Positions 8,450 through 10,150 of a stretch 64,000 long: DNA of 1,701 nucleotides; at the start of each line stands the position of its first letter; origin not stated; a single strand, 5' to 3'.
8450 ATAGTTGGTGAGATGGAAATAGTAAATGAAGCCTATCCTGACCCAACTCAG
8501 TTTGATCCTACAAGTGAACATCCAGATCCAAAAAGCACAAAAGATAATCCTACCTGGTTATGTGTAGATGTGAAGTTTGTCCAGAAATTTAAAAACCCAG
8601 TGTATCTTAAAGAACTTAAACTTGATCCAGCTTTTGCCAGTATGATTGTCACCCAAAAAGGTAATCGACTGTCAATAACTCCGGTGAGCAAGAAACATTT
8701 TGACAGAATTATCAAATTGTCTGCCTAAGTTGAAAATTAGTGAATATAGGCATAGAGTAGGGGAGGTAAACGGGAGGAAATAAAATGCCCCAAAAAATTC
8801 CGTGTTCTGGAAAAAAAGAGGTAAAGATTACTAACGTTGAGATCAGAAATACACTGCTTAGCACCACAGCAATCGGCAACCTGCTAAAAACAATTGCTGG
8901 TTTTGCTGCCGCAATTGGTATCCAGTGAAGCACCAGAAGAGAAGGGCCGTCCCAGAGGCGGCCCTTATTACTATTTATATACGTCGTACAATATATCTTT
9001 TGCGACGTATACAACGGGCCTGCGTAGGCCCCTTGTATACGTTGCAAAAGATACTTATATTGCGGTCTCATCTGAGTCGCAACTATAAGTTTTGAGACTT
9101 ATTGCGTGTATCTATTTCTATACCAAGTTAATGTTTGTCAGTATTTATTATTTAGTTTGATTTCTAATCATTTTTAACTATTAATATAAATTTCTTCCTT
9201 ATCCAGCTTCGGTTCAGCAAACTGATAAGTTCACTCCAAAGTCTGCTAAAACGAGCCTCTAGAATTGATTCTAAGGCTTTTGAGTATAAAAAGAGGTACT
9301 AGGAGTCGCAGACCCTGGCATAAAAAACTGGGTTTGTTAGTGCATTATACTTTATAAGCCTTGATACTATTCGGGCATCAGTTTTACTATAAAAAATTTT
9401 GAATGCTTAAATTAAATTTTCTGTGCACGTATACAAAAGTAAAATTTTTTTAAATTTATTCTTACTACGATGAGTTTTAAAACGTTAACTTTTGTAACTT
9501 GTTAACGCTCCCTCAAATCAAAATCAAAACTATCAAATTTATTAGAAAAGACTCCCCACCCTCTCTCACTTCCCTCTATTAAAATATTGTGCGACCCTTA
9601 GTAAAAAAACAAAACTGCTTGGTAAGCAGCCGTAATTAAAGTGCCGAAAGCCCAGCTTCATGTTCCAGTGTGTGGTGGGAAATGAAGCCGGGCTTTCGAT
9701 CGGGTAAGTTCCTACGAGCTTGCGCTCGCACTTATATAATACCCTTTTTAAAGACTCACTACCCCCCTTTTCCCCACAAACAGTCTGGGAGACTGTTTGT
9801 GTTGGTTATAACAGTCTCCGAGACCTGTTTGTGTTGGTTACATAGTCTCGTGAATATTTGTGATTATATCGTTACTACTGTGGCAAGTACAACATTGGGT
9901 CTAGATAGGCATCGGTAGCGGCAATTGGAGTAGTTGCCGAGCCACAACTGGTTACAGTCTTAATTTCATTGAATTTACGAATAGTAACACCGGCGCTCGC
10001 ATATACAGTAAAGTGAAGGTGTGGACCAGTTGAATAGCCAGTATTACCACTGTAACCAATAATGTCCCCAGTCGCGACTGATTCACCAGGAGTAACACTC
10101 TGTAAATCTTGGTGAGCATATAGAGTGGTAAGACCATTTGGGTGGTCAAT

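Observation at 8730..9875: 1.1-kb hairpin-dense non-coding region with a thrice-repeated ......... motif and tandem terminator-like repeats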

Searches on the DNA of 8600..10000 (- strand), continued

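Call 75: search_with_rna_model(model_id=R1, sources=[L138, L139, L140], max_evalue=1, show_alignments=3, filters=off)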
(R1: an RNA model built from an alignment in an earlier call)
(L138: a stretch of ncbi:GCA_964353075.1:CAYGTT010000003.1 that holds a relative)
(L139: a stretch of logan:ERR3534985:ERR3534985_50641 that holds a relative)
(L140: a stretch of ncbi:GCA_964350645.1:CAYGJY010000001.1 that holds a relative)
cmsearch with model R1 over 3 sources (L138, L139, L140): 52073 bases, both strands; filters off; matches with E-value up to 1: 10.
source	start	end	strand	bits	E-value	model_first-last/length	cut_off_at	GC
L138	9849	9981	+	108.8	1.3e-36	1-134/134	no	0.56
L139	6579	6711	+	108.8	1.3e-36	1-134/134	no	0.56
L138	9882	9946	-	37.8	2e-11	34-98/134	no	0.55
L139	6612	6676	-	37.8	2e-11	34-98/134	no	0.55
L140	9891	9984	+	27.5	9.2e-08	1-134/134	no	0.5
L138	1699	1782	-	10.9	0.072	1-134/134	no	0.5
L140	16891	16968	+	8.9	0.37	1-134/134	no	0.33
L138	16383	16433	-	8.8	0.41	43-89/134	no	0.24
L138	16384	16432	+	8.4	0.54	42-90/134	no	0.24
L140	16242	16339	-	8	0.78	1-134/134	no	0.42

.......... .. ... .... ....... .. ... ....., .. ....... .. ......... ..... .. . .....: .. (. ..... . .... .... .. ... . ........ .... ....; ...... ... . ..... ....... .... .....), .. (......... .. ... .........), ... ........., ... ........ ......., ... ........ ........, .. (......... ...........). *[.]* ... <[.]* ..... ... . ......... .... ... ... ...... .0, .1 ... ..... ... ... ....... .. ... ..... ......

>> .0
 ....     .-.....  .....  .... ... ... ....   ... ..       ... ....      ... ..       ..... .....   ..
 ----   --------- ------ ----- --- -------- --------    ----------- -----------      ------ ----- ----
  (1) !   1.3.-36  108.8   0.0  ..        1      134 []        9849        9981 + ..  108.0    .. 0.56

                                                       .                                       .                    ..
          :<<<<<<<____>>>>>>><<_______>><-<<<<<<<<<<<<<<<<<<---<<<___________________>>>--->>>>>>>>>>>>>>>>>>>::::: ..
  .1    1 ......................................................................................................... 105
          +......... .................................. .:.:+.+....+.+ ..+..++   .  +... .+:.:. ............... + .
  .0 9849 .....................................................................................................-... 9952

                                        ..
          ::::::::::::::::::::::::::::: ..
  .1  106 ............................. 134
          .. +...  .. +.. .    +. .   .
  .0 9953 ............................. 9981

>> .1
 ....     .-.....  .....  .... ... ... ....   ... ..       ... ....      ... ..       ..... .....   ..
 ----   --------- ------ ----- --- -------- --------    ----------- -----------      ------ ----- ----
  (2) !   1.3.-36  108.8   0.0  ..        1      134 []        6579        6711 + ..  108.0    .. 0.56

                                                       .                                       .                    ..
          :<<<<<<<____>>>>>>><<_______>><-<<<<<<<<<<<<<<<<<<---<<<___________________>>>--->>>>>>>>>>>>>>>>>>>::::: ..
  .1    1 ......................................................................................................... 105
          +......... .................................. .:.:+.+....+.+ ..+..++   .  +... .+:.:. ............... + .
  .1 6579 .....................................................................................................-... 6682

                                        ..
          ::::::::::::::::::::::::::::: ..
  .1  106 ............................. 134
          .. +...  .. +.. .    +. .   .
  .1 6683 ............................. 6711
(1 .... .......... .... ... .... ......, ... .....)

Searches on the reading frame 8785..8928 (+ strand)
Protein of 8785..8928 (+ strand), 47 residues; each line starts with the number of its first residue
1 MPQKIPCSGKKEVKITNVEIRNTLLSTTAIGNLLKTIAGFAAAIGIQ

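Call 48: search_protein_families(library=pfam, proteins=[window:8785-8928:+], max_evalue=0.01)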
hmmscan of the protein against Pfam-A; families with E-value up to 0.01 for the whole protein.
window:8785-8928:+ (47 aa): 0 families
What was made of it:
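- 8785..8928 (+): Putative small protein gene (47 aa); GGGAGG SD at 8772-8777. There is no Pfam match (call 48).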
